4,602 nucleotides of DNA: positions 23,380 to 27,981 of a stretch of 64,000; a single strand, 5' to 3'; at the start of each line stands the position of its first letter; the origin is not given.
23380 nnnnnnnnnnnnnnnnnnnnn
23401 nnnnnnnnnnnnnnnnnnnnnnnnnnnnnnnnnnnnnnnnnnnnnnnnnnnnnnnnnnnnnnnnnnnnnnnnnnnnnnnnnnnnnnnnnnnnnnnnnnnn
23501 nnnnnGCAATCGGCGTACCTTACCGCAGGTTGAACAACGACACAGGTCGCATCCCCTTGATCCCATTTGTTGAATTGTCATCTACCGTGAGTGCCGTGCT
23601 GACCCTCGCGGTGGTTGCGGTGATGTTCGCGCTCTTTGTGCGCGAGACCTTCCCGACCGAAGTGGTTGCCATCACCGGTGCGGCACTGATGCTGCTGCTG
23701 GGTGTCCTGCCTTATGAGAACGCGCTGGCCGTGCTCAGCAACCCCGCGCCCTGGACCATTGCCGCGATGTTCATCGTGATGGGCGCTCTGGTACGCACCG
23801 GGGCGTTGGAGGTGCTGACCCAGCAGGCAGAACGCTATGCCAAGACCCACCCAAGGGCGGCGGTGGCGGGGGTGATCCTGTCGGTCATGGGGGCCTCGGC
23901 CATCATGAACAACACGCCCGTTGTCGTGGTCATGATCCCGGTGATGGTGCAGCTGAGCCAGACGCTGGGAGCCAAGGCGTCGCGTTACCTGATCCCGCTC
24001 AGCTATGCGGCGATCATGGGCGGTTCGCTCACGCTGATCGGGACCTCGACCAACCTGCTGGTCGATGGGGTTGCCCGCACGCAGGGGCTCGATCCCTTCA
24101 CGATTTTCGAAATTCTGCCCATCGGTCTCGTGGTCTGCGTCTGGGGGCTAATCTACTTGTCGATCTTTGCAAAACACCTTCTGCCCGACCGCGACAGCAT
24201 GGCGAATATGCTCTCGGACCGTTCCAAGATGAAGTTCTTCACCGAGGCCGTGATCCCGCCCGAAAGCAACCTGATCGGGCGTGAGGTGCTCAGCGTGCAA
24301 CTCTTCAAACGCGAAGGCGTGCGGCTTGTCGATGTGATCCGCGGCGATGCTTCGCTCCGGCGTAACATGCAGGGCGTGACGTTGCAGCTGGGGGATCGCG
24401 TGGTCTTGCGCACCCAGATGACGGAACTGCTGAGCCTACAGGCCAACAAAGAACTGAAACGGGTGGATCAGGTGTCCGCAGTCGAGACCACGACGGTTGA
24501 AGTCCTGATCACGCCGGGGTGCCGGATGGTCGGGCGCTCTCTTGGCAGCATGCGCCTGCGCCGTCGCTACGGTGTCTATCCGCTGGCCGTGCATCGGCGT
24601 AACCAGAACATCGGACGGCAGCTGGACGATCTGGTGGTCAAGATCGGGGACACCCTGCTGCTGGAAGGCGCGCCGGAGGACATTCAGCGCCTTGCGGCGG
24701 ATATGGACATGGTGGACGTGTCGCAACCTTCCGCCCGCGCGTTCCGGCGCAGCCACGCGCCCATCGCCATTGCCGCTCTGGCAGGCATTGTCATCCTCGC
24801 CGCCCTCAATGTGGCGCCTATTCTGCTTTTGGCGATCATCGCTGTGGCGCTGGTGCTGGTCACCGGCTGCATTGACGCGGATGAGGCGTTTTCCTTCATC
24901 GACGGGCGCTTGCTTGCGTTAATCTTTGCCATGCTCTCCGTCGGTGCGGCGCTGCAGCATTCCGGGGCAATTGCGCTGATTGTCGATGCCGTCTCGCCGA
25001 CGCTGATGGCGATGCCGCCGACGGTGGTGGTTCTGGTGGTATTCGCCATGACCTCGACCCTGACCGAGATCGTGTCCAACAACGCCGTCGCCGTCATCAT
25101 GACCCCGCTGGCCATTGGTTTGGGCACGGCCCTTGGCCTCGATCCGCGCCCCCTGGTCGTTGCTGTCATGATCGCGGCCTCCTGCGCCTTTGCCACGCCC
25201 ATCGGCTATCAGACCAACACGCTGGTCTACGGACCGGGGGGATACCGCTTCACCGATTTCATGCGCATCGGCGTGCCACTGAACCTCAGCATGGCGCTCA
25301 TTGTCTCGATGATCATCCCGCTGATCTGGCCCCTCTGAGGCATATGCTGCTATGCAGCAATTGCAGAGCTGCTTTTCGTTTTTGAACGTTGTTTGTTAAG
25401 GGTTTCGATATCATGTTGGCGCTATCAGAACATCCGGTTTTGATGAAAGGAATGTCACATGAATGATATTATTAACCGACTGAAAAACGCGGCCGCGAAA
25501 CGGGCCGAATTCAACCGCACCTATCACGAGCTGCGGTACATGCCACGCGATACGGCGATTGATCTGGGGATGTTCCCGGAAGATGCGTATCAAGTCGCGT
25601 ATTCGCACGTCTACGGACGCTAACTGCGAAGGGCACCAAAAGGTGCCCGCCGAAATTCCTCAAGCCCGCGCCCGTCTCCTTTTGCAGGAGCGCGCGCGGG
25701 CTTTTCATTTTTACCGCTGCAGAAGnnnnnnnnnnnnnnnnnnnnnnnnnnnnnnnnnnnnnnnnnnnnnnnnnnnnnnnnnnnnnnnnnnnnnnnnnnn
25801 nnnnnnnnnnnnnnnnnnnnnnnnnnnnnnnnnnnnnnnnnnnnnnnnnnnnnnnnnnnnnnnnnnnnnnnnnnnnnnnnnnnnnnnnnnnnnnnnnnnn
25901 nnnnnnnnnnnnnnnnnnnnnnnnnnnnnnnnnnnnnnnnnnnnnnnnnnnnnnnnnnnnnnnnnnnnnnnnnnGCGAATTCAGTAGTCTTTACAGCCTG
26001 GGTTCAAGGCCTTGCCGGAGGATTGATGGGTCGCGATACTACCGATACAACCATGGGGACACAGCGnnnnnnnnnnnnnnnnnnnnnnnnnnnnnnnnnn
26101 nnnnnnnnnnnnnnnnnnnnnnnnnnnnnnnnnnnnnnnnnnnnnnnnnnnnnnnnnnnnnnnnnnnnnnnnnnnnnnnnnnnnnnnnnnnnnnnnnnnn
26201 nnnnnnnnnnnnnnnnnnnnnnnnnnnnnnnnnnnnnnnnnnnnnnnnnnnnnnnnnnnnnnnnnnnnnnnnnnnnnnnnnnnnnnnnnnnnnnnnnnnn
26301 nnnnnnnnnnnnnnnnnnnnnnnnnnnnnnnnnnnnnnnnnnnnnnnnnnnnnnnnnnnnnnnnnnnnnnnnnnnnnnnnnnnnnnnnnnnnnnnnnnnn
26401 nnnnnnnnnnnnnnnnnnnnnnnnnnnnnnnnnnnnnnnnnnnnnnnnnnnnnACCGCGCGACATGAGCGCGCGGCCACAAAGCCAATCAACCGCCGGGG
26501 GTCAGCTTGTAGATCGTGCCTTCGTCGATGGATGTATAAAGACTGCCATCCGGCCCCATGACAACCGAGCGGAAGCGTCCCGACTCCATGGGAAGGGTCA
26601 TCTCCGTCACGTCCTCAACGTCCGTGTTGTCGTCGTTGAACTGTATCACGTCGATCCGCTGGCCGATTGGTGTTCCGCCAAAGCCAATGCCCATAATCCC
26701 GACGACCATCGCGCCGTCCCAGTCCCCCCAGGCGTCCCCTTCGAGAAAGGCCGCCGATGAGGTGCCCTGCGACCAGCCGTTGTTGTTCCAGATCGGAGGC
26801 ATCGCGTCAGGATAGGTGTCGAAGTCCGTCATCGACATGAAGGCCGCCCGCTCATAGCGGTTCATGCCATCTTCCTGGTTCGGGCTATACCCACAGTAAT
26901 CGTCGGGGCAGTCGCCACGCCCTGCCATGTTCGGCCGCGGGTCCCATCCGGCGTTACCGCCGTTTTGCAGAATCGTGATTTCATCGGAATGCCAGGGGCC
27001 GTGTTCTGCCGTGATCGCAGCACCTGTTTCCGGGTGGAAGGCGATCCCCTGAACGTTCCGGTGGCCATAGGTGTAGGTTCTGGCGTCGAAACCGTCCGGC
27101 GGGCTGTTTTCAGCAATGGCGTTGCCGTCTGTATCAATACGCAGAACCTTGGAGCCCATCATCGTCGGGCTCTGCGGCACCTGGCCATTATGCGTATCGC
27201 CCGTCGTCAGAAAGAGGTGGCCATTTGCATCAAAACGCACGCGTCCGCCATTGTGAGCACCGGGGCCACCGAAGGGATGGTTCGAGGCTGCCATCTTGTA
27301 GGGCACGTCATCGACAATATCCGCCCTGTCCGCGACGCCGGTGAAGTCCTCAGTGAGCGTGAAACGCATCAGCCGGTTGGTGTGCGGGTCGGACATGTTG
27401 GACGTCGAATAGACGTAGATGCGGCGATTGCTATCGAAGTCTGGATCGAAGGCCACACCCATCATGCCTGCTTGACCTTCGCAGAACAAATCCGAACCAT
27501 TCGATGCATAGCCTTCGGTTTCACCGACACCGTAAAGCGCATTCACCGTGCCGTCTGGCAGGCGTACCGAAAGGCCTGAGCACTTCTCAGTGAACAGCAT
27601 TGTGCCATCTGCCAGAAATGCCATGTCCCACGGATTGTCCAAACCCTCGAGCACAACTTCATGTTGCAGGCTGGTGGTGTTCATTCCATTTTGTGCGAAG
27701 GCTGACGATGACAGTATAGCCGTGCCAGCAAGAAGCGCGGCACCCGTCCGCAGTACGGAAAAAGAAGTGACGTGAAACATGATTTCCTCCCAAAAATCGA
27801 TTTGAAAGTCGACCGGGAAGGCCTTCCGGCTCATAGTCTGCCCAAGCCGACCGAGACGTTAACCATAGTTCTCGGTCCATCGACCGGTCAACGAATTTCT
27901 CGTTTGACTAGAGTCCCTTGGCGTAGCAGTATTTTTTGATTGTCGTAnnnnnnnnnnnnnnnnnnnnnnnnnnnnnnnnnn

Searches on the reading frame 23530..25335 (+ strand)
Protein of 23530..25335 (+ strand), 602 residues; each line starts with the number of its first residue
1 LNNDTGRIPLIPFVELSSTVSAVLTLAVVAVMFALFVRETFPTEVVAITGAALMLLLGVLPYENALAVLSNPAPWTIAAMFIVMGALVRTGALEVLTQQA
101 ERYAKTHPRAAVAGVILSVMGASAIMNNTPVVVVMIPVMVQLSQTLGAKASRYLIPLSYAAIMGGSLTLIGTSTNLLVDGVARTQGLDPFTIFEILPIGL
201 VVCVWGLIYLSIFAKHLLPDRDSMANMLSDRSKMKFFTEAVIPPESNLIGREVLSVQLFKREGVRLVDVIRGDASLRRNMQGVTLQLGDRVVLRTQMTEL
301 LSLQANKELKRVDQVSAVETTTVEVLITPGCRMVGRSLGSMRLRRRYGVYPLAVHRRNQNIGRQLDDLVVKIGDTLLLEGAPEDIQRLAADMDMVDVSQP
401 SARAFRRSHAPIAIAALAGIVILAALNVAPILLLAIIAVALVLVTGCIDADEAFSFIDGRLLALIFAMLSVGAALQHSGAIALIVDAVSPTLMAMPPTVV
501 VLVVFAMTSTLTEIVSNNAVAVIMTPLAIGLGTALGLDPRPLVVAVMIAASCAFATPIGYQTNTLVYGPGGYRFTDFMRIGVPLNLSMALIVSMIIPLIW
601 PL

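Call 32: search_protein_families(library=pfam, proteins=[window:23530-25335:+], max_evalue=0.001)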
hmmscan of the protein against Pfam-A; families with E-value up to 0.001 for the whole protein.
window:23530-25335:+ (602 aa): 2 families
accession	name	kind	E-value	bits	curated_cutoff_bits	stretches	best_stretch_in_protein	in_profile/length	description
PF03600.22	CitMHS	-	3e-71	240.7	31.9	2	33-548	1-335/336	Citrate transporter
PF02080.26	TrkA_C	-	4.4e-20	71.8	27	2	323-390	2-68/71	TrkA-C domain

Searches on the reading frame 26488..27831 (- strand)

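Call 32: search_protein_families(library=pfam, proteins=[window:26488-27831:-], max_evalue=0.001)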
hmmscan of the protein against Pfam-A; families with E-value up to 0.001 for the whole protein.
window:26488-27831:- (447 aa): 1 family
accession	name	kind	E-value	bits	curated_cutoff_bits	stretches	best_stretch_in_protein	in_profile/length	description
PF07995.17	GSDH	-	6.9e-59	200.2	25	1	64-440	1-330/332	Glucose / Sorbosone dehydrogenase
